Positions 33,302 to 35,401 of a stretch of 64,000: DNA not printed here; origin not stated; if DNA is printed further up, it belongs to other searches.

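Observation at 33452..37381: Low-GC island encoding a SIR2-family NADase-type protein plus a highly regular TPR protein: candidate uncharacterised two-gene defence/conflict module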

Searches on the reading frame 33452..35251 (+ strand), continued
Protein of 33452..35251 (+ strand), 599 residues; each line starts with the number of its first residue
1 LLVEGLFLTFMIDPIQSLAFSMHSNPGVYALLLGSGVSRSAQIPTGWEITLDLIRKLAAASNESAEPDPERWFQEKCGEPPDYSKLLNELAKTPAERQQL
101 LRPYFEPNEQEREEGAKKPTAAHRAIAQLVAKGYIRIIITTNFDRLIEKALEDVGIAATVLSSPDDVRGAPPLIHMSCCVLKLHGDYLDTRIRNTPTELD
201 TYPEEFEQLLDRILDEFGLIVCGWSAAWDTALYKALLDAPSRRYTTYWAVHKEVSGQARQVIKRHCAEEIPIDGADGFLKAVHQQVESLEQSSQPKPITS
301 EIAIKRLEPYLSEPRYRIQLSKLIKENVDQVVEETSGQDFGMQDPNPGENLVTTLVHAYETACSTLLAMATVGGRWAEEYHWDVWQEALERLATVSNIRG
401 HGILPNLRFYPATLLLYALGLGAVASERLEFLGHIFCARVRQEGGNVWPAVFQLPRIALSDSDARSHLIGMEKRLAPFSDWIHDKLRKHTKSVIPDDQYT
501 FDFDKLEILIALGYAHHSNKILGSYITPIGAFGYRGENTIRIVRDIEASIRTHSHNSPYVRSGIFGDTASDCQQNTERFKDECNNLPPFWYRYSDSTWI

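Call 53: search_solved_structures(query=A1, max_evalue=0.01, show_alignments=3)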
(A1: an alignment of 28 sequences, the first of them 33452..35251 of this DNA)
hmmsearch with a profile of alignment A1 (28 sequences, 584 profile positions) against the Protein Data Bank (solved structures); distinct sequences matched with E-value up to 0.01: 9.
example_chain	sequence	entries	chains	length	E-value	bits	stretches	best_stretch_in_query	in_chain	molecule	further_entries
8jkz_A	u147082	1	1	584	3.1e-14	55.6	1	22-257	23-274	Sir2 superfamily protein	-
8jl0_A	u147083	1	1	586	3.1e-14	55.6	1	22-257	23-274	Sir2 superfamily protein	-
8in8_B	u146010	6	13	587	3.1e-14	55.6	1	22-257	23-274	Sir2 superfamily protein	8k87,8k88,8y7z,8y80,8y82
9v0g_E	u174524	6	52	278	2.9e-05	26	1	72-176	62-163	NAD-dependent protein deacetylase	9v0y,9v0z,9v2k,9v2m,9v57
7uxt_B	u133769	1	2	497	0.00025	22.9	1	108-177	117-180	USG protein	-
8zsf_D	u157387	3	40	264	0.00034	22.4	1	116-179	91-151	Sir2 family NAD-dependent protein deacetylase | KomC, SIR2 domain protein, NADase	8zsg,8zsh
9xvc_H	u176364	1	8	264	0.0024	19.6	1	116-179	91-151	KomC(H146N), a SIR2-domain NADase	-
9v12_i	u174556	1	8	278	0.0036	19.1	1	72-175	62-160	NAD-dependent protein deacetylase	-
8zsi_E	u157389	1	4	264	0.0045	18.7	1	116-179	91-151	Sir2 family NAD-dependent protein deacetylase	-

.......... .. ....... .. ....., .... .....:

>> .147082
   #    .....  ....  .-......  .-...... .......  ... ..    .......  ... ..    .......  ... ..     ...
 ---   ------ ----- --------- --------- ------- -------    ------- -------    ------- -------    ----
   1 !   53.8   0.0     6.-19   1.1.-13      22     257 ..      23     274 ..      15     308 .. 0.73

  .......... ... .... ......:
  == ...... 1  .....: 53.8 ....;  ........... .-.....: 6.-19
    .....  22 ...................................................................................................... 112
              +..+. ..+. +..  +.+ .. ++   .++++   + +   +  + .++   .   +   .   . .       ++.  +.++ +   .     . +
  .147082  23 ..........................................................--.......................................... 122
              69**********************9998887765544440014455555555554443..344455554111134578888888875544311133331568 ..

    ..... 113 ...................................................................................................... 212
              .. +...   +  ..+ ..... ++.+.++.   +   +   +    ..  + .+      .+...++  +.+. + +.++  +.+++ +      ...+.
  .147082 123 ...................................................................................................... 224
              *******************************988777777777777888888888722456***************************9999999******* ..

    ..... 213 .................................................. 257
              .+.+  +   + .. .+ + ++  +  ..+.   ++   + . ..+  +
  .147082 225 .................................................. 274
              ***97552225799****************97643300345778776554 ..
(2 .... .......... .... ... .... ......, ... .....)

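Call 55: find_encoding_contigs(protein=P0041, flank=10000, max_places=2)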
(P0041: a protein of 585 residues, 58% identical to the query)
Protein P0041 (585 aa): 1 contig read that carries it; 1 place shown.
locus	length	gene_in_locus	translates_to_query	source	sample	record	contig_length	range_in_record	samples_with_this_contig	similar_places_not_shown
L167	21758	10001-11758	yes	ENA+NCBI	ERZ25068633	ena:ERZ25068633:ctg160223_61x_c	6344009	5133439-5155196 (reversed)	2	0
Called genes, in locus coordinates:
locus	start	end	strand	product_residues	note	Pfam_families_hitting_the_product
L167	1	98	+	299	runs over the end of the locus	PF05721:PhyH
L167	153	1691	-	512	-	PF00404:Dockerin_1 (weak)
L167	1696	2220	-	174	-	PF00578:AhpC-TSA (weak), PF08534:Redoxin (weak)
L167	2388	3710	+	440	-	PF01555:N6_N4_Mtase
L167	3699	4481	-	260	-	-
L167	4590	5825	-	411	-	-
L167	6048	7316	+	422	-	PF01548:DEDD_Tnp_IS110, PF02371:Transposase_20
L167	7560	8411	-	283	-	PF00702:Hydrolase, PF13419:HAD_2, PF13242:Hydrolase_like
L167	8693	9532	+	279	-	PF05721:PhyH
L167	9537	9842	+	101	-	PF01381:HTH_3, PF13560:HTH_31 (weak)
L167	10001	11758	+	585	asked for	PF13289:SIR2_2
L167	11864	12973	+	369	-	PF13181:TPR_8 (faint), PF13432:TPR_16 (faint), PF13414:TPR_11 (weak), PF13431:TPR_17 (weak), PF00515:TPR_1, PF07719:TPR_2 (weak), PF13414:TPR_11, PF13424:TPR_12 (weak), +2 more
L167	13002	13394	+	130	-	PF08861:DUF1828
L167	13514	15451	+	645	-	PF13414:TPR_11, PF00515:TPR_1, PF13414:TPR_11, PF13414:TPR_11, PF13371:TPR_9, PF13414:TPR_11, PF13432:TPR_16, PF00515:TPR_1, +35 more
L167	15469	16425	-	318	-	-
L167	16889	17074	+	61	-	-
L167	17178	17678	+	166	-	PF14280:DUF4365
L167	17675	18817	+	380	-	-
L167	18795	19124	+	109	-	PF11867:T1RH-like_C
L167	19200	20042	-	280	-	PF05721:PhyH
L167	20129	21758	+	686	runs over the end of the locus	-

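Call 66: search_protein_families(library=padloc, proteins=[L167:13514-15451:+, L167:11864-12973:+, L017:11902-12774:+, L032:11218-14784:+, L011:11774-12679:+], max_evalue=0.001)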
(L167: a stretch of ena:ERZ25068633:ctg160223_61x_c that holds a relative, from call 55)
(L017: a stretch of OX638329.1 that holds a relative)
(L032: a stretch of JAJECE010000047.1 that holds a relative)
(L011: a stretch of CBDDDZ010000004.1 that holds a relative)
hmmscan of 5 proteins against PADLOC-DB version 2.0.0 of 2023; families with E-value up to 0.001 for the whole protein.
L167:13514-15451:+ (645 aa): 2 families
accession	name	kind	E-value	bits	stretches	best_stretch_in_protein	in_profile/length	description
PDLC00733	Effector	-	1.8e-09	34.9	1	27-145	260-379/388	TIR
PDLC02907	TPR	-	2e-08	31.3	0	434-527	597-685/864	-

L167:11864-12973:+ (369 aa): 0 families

L017:11902-12774:+ (290 aa): 7 families
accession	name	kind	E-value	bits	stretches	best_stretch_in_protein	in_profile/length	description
PDLC04923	PDC-S14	-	1.9e-87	291.3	1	5-283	23-314/320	-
PDLC04925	PDC-S14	-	5.9e-83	276.3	1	6-281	16-296/301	-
PDLC04922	PDC-S14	-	2e-68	228.9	2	7-175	4-166/305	-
PDLC04924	PDC-S14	-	1.7e-31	108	1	9-271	5-273/280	-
PDLC04921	PDC-S14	-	3.8e-21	73.6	1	49-275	44-264/280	-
PDLC02190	DUF3780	-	1.4e-17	61.9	1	137-278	209-355/361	-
PDLC05040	PDC-S57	-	1.2e-09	36.4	1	186-280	140-226/229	-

L032:11218-14784:+ (1188 aa): 23 families
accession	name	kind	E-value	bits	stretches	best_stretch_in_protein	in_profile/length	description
PDLC02394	pAgo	-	0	1644.8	1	69-1188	1-1121/1121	-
PDLC02436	pAgo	-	2.2e-74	249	1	766-1172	6-449/460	-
PDLC02428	PprPIWI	-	5.9e-36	122.4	1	690-1159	248-643/666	-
PDLC02379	pAgo_II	-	3.9e-34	116.1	1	712-1187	243-723/724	Class II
PDLC02397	pAgo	-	1.9e-31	107.6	1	770-1165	206-563/578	-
PDLC02376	pAgo_I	-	2.6e-25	87.5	2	901-1163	174-436/455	Class I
PDLC02381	pAgo_II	-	5.1e-25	86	1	765-1188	202-617/617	Class II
PDLC02395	pAgo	-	2.4e-22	77.3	1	892-1188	371-656/656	-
PDLC02385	pAgo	-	1.1e-19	68.7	1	776-1187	268-673/674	-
PDLC02388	pAgo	-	3.4e-19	66.6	1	772-1162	337-696/716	-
PDLC02378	pAgo_I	-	5.6e-18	63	1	927-1165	242-477/493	Class I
PDLC02396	pAgo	-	3.2e-15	53.5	1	879-1166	401-667/683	-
PDLC02377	pAgo_I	-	5.7e-15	53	2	766-977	7-246/457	Class I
PDLC02389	pAgo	-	9.8e-13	45.4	1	771-1162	338-715/733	-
PDLC02380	pAgo_II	-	2.6e-11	40.6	1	800-975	376-542/737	Class II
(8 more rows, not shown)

L011:11774-12679:+ (301 aa): 2 families
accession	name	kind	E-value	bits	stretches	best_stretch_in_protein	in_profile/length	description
PDLC04539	PDC-M24B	-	1.5e-104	347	1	52-301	4-255/255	-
PDLC04540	PDC-M24B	-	3.3e-21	74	1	71-294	20-248/256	-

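Call 67: search_protein_families(library=pfam, proteins=[L010:11993-12565:+, L010:13482-14051:+, L166:10072-10350:+, L166:10347-10766:+, L167:13514-14053:+, L010:12930-13403:+], max_evalue=0.05)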
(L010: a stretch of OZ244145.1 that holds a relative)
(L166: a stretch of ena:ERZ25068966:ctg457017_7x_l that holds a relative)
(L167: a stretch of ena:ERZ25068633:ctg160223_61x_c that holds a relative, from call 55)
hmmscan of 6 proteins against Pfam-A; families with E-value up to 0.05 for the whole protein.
L010:11993-12565:+ (190 aa): 1 family
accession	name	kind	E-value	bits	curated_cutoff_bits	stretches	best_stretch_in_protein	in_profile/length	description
PF01797.21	Y1_Tnp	-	8.8e-05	23.1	23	1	118-169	66-121/121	Transposase IS200 like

L010:13482-14051:+ (189 aa): 1 family
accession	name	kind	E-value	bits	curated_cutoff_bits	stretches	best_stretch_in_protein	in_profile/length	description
PF01797.21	Y1_Tnp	-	9.7e-05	22.9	23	1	117-168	66-121/121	Transposase IS200 like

L166:10072-10350:+ (92 aa): 1 family
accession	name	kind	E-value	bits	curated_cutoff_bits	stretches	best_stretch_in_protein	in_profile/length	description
PF02604.26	PhdYeFM_antitox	-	0.00082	19.5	29.8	1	8-43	2-40/74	Antitoxin Phd_YefM, type II toxin-antitoxin system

L166:10347-10766:+ (139 aa): 1 family
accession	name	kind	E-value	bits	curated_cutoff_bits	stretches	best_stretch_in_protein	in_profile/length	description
PF01850.27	PIN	-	1.7e-15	58.1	23.6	1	5-125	2-114/120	PIN domain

L167:13514-14053:+ (180 aa): 0 families

L010:12930-13403:+ (157 aa): 0 families

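Call 71: search_dna_similar(query=window:33482-35251:+, collection=plasmids, mode=protein, max_rows=12)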
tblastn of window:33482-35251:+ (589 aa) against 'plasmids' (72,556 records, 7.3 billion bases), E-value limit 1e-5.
Records with a match: 55; places in all: 56; records where one place covers at least 80% of the query: 17.
Best place of each record, by identity: 60-80% 1; <60% 54.
By first word of the organism name: Streptomyces 9; Bacillus 9; Halobacterium 8; Gordonia 4; Cupriavidus 2; Bradyrhizobium 2; Rhodococcus 2; Massilia 1; Rubrobacter 1; Paenibacillus 1; and 16 more.
By predicted mobility (MOB-suite, as given by PLSDB): non-mobilizable 28; conjugative 14; mobilizable 13.
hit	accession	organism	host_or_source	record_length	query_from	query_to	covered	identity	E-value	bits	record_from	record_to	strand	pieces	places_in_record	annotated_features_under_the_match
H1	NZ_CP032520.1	Cupriavidus oxalaticus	cell culture,activated sludge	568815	2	520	88%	40.3%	6e-105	355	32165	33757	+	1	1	SIR2 family protein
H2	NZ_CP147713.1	Bradyrhizobium septentrionale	Glycine max,cell culture,Root nodule ...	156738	1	509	86%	40.2%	1e-107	362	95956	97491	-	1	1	SIR2 family protein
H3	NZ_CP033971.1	Cupriavidus pauculus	Homo sapiens,clinical isolate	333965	2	504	85%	40.2%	4e-99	338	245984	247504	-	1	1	SIR2 family protein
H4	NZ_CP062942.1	Massilia litorea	Whole organism,Beach sand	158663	1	504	86%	39.9%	2e-105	356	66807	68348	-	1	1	SIR2 family protein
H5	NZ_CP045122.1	Rubrobacter marinus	single pure culture,marine sediment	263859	4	522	88%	38.7%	2e-99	338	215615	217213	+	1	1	SIR2 family protein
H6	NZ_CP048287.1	Paenibacillus rhizovicinus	cell culture,rhizosphere soil of tomato ...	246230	1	529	90%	38.0%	9e-98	334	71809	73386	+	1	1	SIR2 family protein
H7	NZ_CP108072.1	Streptomyces sp. NBC_00271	-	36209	1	569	97%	35.2%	5e-80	282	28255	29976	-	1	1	SIR2 family protein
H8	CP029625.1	Streptomyces sp. ETH9427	cell culture,soil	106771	1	564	96%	35.3%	1e-87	305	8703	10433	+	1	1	hypothetical protein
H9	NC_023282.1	Streptomyces sp. FR1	-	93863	1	564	96%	34.9%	2e-87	304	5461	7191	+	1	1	SIR2 family protein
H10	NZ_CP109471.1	Streptomyces sp. NBC_01462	-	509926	1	502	85%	38.8%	1e-89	310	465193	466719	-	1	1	SIR2 family protein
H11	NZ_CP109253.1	Streptomyces anulatus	-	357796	1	503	85%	38.0%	5e-89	308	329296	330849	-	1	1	SIR2 family protein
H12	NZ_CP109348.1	Streptomyces anulatus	-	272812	1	503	85%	37.8%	3e-88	306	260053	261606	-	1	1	SIR2 family protein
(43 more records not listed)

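Call 72: search_dna_similar(query=window:33482-35251:+, collection=phages, mode=protein, max_rows=8)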
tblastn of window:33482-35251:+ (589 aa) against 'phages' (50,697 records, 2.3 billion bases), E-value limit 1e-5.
Records with a match: 4; places in all: 4; records where one place covers at least 80% of the query: 0.
Best place of each record, by identity: <60% 4.
By first word of the organism name: Vibrio 2; Haloferax 1; Bacteriophage 1.
By host as written in the record: Haloferax gibbonsii Ma2.38 1; Vibrio cyclitrophicus 10N.286.45.B12 1; - 1; Vibrio cyclitrophicus 10N.286.55.B4 1.
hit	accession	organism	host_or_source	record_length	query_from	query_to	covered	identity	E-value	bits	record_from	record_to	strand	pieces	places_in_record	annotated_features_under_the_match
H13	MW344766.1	Haloferax virus Halfgib1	Haloferax gibbonsii Ma2.38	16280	2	288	49%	25.2%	6e-18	94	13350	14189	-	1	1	tetratricopeptide repeat protein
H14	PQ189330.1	Vibrio phage 10N.286.45.B12_PE001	Vibrio cyclitrophicus 10N.286.45.B12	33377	19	297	47%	23.7%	7e-12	75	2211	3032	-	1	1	hypothetical protein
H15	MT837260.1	Bacteriophage sp.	human fecal samples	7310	17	229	36%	25.1%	8e-7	58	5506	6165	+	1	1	record has no annotation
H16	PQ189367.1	Vibrio phage 10N.286.55.B4_PE002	Vibrio cyclitrophicus 10N.286.55.B4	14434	19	216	34%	26.7%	2e-10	70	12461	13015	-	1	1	hypothetical protein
